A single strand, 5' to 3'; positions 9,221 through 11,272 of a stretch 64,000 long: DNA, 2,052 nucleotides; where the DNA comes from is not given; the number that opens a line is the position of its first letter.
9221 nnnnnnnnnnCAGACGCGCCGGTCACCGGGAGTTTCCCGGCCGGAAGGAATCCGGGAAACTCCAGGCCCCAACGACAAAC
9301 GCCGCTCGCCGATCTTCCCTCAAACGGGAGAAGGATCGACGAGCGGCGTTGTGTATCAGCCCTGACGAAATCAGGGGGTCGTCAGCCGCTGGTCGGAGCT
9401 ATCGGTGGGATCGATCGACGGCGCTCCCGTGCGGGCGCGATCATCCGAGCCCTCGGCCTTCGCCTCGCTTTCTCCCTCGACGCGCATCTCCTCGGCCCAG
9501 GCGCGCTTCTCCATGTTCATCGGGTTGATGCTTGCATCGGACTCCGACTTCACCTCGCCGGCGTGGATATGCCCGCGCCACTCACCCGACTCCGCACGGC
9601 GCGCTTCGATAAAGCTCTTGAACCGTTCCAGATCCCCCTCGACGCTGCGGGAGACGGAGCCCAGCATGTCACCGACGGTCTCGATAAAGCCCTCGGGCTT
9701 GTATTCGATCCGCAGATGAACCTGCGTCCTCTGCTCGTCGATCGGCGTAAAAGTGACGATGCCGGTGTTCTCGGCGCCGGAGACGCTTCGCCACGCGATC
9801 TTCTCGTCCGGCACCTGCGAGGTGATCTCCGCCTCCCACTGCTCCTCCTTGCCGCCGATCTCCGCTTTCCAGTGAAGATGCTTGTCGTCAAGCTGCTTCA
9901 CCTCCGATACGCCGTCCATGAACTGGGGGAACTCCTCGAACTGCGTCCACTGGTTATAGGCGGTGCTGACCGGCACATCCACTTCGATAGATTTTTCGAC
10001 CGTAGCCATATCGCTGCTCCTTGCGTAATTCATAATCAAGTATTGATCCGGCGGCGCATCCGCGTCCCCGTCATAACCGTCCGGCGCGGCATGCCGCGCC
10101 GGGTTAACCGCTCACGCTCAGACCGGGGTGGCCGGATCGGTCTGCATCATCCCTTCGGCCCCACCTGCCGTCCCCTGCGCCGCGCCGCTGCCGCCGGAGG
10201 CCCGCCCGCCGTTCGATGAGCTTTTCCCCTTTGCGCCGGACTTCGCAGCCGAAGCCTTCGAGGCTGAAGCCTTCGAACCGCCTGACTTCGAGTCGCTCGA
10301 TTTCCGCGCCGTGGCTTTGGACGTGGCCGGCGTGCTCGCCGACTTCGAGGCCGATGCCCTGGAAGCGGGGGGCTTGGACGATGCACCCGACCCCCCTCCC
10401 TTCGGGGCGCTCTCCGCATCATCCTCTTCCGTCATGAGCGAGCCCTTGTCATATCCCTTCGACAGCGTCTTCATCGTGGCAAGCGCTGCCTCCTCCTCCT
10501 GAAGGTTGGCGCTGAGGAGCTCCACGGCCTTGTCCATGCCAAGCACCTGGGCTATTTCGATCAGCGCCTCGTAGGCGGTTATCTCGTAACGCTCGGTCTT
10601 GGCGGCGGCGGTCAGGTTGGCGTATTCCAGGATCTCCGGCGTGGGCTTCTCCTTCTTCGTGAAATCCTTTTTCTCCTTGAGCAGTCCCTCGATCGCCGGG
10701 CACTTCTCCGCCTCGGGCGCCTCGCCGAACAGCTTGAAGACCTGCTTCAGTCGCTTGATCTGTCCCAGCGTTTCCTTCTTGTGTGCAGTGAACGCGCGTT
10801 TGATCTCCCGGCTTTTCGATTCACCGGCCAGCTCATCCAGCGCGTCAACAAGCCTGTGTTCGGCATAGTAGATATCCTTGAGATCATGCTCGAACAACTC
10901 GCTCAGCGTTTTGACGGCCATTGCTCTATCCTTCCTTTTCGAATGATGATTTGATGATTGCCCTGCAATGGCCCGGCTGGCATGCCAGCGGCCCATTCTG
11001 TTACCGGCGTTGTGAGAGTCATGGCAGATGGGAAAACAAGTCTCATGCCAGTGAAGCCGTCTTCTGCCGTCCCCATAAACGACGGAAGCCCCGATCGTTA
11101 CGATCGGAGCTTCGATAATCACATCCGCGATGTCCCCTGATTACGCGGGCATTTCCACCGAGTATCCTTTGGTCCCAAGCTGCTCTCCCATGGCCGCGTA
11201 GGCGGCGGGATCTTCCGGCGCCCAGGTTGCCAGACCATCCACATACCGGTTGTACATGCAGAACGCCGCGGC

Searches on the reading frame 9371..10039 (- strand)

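Call 48: search_protein_families(library=pfam, proteins=[window:9371-10039:-], max_evalue=0.00001)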
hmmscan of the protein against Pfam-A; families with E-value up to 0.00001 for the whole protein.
window:9371-10039:- (222 aa): 2 families
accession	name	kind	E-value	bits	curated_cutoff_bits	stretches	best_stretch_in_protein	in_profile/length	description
PF03364.25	Polyketide_cyc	-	3.7e-22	79.4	23.4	1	20-138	1-122/126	Polyketide cyclase / dehydrase and lipid transport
PF10604.15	Polyketide_cyc2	-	1.6e-10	41.9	27.4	1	11-142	1-139/142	Polyketide cyclase / dehydrase and lipid transport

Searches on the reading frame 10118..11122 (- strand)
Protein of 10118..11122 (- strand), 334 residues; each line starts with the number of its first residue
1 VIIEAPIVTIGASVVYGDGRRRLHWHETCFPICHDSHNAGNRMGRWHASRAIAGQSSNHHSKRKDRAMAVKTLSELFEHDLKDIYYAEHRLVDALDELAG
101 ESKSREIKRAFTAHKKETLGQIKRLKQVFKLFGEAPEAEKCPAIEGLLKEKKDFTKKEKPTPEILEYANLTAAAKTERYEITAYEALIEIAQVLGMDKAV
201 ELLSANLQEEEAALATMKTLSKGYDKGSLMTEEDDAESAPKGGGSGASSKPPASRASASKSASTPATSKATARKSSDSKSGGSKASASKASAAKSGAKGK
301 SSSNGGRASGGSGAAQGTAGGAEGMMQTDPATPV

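Call 48: search_protein_families(library=pfam, proteins=[window:10118-11122:-], max_evalue=0.00001)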
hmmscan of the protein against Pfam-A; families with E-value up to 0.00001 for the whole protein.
window:10118-11122:- (334 aa): 1 family
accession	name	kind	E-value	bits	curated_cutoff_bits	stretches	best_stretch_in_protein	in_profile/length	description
PF05974.18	DUF892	-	2.4e-40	138.6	23.7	1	72-221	1-150/159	Domain of unknown function (DUF892)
